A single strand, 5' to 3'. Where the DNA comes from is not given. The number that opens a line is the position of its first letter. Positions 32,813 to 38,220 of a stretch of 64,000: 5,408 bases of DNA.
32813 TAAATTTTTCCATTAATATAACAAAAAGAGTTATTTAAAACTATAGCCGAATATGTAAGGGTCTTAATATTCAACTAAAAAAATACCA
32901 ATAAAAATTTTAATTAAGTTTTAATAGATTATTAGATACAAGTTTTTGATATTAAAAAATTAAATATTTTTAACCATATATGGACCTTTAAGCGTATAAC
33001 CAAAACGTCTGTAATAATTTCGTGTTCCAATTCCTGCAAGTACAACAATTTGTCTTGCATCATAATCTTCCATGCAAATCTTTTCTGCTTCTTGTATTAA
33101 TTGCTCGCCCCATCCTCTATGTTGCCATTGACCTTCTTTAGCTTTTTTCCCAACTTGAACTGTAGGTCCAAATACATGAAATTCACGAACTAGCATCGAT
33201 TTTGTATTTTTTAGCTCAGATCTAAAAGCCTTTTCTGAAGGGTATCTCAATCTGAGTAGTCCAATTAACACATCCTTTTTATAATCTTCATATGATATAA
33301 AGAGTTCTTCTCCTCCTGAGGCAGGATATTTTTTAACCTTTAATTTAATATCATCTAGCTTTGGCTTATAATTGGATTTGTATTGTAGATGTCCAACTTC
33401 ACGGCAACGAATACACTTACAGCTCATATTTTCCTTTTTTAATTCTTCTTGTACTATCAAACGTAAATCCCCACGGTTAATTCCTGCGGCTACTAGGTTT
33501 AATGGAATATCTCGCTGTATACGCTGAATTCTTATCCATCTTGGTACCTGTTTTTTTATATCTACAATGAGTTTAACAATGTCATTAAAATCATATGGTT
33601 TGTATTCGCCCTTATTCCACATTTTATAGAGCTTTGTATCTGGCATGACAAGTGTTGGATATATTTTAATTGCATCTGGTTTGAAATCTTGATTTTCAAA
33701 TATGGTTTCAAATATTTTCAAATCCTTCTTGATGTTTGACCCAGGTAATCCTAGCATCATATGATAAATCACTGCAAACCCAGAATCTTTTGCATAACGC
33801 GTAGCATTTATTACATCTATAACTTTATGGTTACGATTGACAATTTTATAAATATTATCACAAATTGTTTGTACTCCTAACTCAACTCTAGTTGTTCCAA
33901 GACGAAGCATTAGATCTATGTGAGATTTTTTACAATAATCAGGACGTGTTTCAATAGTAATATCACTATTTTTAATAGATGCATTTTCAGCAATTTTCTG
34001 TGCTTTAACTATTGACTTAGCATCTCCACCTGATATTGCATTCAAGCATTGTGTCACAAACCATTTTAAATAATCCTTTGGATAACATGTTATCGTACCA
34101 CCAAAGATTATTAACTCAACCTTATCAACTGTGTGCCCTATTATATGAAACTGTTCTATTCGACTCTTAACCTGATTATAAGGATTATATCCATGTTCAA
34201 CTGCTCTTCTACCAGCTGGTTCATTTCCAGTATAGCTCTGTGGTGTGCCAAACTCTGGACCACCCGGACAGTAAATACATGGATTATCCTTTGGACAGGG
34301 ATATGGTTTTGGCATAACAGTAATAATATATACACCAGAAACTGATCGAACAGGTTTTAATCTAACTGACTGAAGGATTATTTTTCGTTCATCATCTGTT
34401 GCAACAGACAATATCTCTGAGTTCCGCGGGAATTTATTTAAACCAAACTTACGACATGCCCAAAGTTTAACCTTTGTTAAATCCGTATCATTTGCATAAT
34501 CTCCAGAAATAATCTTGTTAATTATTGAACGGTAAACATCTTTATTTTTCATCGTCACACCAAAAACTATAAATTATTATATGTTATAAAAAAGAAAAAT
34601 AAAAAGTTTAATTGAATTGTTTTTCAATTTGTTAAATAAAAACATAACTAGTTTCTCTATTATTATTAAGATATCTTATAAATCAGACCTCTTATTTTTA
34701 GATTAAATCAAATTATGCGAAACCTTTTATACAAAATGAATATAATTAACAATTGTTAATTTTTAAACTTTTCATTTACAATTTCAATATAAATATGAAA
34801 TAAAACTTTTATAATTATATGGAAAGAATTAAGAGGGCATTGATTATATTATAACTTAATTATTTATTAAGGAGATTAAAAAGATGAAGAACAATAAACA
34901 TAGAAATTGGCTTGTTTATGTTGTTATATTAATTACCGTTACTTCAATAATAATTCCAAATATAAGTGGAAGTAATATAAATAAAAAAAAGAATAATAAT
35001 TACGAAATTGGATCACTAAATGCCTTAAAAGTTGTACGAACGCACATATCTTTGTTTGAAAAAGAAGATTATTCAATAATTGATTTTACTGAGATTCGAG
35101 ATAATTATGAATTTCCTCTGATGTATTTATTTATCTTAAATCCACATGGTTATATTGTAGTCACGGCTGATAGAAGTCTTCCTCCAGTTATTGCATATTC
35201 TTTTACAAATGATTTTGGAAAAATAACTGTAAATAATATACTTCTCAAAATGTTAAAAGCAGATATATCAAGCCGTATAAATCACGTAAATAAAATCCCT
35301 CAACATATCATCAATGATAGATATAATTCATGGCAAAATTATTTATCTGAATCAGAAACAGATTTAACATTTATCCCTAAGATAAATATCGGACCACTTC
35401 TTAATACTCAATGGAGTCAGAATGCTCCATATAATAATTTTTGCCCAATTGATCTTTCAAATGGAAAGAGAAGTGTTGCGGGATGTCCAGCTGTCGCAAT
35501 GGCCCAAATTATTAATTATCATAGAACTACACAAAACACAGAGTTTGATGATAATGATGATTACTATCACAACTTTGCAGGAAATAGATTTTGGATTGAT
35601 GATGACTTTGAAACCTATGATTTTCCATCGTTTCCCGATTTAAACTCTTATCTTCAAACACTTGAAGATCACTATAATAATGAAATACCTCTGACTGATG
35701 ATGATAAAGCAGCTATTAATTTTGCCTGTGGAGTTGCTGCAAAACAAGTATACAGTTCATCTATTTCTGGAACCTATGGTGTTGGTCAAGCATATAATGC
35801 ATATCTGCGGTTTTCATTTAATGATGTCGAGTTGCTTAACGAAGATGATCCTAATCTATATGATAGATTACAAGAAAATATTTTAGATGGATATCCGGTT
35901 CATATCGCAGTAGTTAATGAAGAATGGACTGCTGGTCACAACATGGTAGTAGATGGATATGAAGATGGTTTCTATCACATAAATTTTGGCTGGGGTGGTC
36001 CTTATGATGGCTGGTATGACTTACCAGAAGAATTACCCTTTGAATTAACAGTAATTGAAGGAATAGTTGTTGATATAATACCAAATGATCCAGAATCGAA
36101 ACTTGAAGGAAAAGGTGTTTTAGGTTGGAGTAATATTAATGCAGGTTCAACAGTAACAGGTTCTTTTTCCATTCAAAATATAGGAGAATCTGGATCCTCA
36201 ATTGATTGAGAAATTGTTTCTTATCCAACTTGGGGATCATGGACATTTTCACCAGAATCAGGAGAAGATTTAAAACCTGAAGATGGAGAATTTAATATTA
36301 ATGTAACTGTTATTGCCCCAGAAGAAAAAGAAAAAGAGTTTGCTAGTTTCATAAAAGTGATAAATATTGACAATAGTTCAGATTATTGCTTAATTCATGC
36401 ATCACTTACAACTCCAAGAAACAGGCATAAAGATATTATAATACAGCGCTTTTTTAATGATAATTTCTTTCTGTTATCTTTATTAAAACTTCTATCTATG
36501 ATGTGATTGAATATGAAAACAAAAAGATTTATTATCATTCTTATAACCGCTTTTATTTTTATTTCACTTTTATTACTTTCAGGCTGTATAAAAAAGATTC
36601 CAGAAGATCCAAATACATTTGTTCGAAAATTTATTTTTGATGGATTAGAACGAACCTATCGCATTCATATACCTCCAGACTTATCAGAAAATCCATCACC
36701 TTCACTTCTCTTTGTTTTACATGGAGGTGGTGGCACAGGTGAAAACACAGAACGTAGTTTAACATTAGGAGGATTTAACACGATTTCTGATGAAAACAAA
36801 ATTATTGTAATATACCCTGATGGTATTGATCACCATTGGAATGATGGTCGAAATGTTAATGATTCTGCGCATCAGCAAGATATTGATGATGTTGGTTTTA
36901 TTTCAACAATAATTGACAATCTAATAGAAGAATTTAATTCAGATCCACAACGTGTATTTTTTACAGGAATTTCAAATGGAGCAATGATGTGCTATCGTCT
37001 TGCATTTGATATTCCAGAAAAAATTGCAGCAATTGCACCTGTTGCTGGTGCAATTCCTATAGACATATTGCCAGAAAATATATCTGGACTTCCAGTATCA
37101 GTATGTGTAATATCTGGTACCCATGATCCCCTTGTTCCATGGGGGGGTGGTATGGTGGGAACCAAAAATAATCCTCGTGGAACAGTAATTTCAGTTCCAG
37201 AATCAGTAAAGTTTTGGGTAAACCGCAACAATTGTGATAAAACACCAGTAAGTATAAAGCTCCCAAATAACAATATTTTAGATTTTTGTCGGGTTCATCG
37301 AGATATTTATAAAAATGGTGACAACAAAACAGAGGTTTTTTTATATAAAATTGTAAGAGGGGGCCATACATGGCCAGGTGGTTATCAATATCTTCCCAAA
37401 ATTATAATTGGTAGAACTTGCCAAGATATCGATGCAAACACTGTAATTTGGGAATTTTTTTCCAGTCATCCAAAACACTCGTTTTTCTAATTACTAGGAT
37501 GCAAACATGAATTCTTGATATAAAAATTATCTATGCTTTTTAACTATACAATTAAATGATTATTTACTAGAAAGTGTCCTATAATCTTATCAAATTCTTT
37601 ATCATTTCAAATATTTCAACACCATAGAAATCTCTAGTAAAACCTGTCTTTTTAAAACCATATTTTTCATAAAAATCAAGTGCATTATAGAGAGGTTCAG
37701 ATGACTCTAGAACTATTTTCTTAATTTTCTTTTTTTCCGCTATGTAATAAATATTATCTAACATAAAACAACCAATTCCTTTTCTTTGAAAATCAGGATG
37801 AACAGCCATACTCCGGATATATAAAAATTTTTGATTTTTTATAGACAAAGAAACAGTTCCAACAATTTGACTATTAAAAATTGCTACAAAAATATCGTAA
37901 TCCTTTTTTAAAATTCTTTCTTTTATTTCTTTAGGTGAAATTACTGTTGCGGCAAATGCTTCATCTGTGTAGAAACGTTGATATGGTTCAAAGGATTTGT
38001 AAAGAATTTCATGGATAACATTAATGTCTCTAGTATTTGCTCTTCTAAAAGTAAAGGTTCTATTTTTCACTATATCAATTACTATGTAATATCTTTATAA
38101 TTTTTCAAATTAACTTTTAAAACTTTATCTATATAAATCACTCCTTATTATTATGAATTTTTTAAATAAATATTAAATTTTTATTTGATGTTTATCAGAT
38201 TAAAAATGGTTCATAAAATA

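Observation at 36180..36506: In-frame TGA interrupts an otherwise intact C10 peptidase gene; the downstream 98 codons stay in frame and carry the family tail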

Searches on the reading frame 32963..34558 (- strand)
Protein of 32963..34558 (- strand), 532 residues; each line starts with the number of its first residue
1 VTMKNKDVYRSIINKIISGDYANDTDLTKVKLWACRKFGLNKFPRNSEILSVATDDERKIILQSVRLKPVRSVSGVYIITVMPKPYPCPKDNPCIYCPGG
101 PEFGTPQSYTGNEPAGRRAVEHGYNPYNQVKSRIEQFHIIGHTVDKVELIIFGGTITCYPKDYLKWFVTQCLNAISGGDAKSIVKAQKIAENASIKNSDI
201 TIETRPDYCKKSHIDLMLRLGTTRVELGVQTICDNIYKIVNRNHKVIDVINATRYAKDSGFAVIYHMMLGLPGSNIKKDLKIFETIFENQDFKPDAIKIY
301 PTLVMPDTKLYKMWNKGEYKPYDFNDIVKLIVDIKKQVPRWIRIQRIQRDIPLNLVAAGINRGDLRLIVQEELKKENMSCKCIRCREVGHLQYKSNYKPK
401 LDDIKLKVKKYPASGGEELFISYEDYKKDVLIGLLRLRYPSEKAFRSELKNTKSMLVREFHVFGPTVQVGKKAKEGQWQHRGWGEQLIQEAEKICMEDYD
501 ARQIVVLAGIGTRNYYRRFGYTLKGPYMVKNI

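Call 29: search_protein_families(library=pfam, proteins=[window:32963-34558:-], max_evalue=0.001)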
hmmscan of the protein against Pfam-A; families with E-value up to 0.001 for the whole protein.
window:32963-34558:- (532 aa): 4 families
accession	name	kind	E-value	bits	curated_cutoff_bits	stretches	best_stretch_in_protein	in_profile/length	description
PF16199.10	Radical_SAM_C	-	1.6e-22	79.8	31.9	1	294-374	1-84/85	Radical_SAM C-terminal domain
PF23613.1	ELP3_N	-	8.1e-17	61.4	27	1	8-72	4-69/70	ELP3 N-terminal domain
PF04055.27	Radical_SAM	-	8.2e-16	59.1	29.5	1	91-278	10-158/166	Radical SAM superfamily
PF13673.13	Acetyltransf_10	-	0.00098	19.5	23.6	0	477-527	62-113/128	Acetyltransferase (GNAT) domain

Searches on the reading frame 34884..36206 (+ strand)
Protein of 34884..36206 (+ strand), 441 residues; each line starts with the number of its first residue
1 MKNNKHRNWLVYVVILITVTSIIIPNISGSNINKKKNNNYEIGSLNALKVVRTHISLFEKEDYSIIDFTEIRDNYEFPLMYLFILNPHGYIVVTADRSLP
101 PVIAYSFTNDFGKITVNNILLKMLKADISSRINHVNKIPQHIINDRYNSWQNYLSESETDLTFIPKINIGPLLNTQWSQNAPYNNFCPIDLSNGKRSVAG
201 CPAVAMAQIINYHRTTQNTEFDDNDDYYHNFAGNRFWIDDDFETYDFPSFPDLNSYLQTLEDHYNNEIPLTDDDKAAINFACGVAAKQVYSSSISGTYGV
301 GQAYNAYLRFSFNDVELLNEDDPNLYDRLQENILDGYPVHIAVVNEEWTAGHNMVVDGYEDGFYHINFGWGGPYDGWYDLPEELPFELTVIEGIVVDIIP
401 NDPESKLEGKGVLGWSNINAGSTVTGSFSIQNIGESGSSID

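Call 48: search_solved_structures(query=window:34884-36206:+, max_evalue=0.001, show_alignments=1)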
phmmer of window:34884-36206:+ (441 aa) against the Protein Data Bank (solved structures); distinct sequences matched with E-value up to 0.001: 8.
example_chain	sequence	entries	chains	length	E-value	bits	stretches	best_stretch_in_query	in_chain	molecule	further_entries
3bba_A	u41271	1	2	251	3.9e-15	59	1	169-380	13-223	interpain A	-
3bb7_A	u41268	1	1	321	2.2e-13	53.2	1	168-380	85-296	interpain A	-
6ukd_A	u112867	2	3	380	3.6e-11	45.9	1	78-382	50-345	Streptopain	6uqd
1pvj_A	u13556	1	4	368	7.3e-11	44.9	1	78-382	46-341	pyrogenic exotoxin B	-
1dki_A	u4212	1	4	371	1.5e-09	40.6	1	78-382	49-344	PYROGENIC EXOTOXIN B ZYMOGEN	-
4d8b_A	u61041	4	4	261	4.1e-09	39.1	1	177-382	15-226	Streptopain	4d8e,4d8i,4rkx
2uzj_A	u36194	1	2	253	5.7e-09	38.6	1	178-382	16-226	STREPTOPAIN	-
2jtc_A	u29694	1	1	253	1.9e-07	33.6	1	177-382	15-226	Streptopain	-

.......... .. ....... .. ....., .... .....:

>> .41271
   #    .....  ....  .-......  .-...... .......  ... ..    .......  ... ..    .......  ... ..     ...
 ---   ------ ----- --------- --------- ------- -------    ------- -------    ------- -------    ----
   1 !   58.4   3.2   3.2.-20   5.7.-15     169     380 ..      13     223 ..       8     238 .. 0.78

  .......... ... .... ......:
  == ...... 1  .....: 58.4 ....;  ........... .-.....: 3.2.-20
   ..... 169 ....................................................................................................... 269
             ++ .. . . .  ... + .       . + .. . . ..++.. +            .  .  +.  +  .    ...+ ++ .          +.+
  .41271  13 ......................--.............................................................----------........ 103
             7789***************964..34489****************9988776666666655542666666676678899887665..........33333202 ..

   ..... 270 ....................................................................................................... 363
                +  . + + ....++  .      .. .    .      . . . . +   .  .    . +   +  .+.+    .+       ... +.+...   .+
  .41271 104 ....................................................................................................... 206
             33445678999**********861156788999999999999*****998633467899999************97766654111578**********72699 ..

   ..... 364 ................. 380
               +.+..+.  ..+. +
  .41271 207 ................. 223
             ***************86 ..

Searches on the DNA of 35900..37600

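Call 16: search_rna_families(source=window, start=35900, end=37600, threshold=evalue, max_evalue=10)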
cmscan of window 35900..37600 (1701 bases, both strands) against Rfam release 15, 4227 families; matches with E-value up to 10: 14.
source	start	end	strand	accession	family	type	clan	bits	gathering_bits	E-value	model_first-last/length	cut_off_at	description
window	36952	37089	-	RF00403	SNORA41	Gene; snRNA; snoRNA; HACA-box;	-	19.7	80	3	1-133/133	no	Small nucleolar RNA SNORA41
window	36677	36750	-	RF00257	mir-194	Gene; miRNA;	-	19.3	52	0.29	1-82/82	no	mir-194 microRNA precursor family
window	37252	37337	-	RF01883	TUG1_2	Gene; lncRNA;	-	19.3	90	3.7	1-89/89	no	Taurine upregulated gene 1 conserved region 2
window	37249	37353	+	RF01212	sn2524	Gene; snRNA; snoRNA; CD-box;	-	19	44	8.2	1-109/109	no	Small nucleolar RNA sn2524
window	36422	36474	+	RF01615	ceN111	Gene; snRNA; snoRNA; CD-box;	-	18.4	43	4.9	1-70/70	no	Nematode snoRNA ceN111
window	36617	36698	-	RF00600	SNORA79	Gene; snRNA; snoRNA; HACA-box;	-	17.4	55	7.9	1-143/143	no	Small nucleolar RNA SNORA79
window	37110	37341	+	RF03159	RAGATH-7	Gene; sRNA;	-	16.7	111.8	0.76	1-208/208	no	RAGATH-7 RNA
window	36582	36712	-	RF01257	snR31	Gene; snRNA; snoRNA; HACA-box;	CL00026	16.6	45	2.1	1-223/223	no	Small nucleolar RNA snR31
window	36812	36873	+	RF00151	SNORD58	Gene; snRNA; snoRNA; CD-box;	CL00064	15.3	42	8.7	1-65/65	no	Small nucleolar RNA SNORD58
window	36262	36351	-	RF02706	TeloSII_ncR30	Gene; sRNA;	-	14.8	86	1.6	1-226/226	no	TeloSII non coding RNA 30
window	36127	36200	-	RF02111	IS009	Gene;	-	14.3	117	1.6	1-199/199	no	IS009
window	37503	37519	-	RF00180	REN-SRE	Cis-reg;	-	13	41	6.5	1-37/37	no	Renin stability regulatory element (REN-SRE)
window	36385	36461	+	RF02350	psRNA6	Gene; sRNA;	-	12.9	60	0.85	1-333/333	no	Nitrosomonas sRNA psRNA6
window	36960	37059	+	RF02377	SurA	Gene; sRNA;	-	10.4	100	8.3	1-279/279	no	SurA sRNA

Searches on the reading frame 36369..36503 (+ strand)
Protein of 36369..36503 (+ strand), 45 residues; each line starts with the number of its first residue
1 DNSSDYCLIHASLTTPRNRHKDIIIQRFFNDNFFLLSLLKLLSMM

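Call 34: search_protein_families(library=ncbifam, proteins=[window:36369-36503:+], max_evalue=10)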
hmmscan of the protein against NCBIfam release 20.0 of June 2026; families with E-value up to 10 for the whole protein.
seq(45 aa): 0 families

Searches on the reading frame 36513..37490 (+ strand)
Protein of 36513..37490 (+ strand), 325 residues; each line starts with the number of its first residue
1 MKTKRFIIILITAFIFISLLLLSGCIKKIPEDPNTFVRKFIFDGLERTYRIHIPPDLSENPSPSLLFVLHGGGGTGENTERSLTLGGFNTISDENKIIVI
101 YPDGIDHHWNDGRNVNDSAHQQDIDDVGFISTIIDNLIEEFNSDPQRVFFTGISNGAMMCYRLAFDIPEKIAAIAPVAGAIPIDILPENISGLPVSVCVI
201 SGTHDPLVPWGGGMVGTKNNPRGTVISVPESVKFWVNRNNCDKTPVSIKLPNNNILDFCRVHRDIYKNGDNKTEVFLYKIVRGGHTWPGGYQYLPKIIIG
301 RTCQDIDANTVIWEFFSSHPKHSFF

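Call 11: find_encoding_contigs(protein=window:36513-37490:+, flank=4000, max_places=10)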
Protein window:36513-37490:+ (325 aa): no gene with exactly this product is on record in the collection.

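Call 18: search_protein_families(library=ncbifam, proteins=[window:36513-37490:+], max_evalue=1)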
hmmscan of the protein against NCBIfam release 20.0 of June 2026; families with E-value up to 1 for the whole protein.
window:36513-37490:+ (325 aa): 7 families
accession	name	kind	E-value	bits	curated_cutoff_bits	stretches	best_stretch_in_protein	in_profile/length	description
NF050058.1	e_dPHAscl_type1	hypoth_equivalog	1.4e-41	142.8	150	2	45-180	6-138/276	extracellular catalytic domain type 1 short-chain-length polyhydroxyalkanoate depolymerase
TIGR01840.1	esterase_phb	subfamily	3e-12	46.5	107.85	1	52-180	4-129/213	PHB depolymerase family esterase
NF050059.1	e_dPHAscl_type2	hypoth_equivalog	4.3e-06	26.3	280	1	45-105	203-264/305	extracellular catalytic domain type 2 short-chain-length polyhydroxyalkanoate depolymerase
NF050057.1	e_dPHAmcl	equivalog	0.012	14.9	270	1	100-210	90-207/252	extracellular medium-chain-length polyhydroxyalkanoate depolymerase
NF005898.0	PRK07868.1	equivalog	0.016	12.9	925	1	120-197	118-191/994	acyl-CoA synthetase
NF005757.0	PRK07581.1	subfamily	0.12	11.2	332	1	149-180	127-158/339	hypothetical protein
NF051487.1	bifunc_PcaCD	exception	0.29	10.2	430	1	136-174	230-266/413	bifunctional 4-carboxymuconolactone decarboxylase/3-oxoadipate enol-lactonase PcaCD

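Call 29: search_protein_families(library=pfam, proteins=[window:36513-37487:+], max_evalue=0.001)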
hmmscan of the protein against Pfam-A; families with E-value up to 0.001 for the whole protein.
window:36513-37487:+ (325 aa): 1 family
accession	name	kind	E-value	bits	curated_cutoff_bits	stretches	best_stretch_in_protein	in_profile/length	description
PF02230.22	Abhydrolase_2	-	3.1e-07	30.9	23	1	97-211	53-173/217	Phospholipase/Carboxylesterase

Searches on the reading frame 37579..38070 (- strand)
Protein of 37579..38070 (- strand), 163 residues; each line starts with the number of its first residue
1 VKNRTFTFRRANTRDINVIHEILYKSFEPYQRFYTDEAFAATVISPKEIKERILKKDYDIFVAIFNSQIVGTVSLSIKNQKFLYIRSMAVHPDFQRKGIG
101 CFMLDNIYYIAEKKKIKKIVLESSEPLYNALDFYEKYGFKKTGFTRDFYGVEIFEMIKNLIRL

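Call 23: find_encoding_contigs(protein=window:37579-38070:-, flank=4000, max_places=10)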
Protein window:37579-38070:- (163 aa): 4 contigs read that carry it; 1 place shown.
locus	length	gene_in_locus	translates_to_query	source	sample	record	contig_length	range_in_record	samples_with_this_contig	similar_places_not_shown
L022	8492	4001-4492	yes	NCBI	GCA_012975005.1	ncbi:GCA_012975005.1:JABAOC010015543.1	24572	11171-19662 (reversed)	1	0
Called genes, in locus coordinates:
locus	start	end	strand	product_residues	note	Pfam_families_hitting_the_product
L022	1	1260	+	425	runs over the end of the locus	PF05048:NosD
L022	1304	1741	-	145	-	PF01243:PNPOx_N, PF12900:Pyridox_ox_2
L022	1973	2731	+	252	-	PF01047:MarR (weak), PF01978:TrmB (weak), PF12802:MarR_2, PF24034:DUF7343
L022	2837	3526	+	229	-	-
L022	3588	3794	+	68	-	-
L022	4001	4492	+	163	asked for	PF00583:Acetyltransf_1, PF13673:Acetyltransf_10, PF13508:Acetyltransf_7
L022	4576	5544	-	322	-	-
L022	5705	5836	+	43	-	-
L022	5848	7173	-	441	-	PF13734:Inhibitor_I69 (weak), PF01640:Peptidase_C10, PF13529:Peptidase_C39_2 (faint)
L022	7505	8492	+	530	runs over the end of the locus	PF23613:ELP3_N, PF04055:Radical_SAM, PF16199:Radical_SAM_C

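Call 29: search_protein_families(library=pfam, proteins=[window:37582-38070:-], max_evalue=0.001)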
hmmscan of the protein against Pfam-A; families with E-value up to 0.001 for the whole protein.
window:37582-38070:- (163 aa): 6 families
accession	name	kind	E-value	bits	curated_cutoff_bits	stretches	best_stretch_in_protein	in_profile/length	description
PF13673.13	Acetyltransf_10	-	6.4e-20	71.9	23.6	1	37-159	11-127/128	Acetyltransferase (GNAT) domain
PF00583.31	Acetyltransf_1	-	7.8e-17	62.1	20.7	1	40-139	22-116/116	Acetyltransferase (GNAT) family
PF13508.13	Acetyltransf_7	-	1.3e-16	61.2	27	1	57-141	2-84/84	Acetyltransferase (GNAT) domain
PF13527.13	Acetyltransf_9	-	3.8e-05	24.1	25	1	9-140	3-125/127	Acetyltransferase (GNAT) domain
PF13420.13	Acetyltransf_4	-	8.7e-05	23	24.3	1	10-149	3-144/155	Acetyltransferase (GNAT) domain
PF08445.16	FR47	-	0.00047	20.5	22.1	0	82-142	21-80/86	FR47-like protein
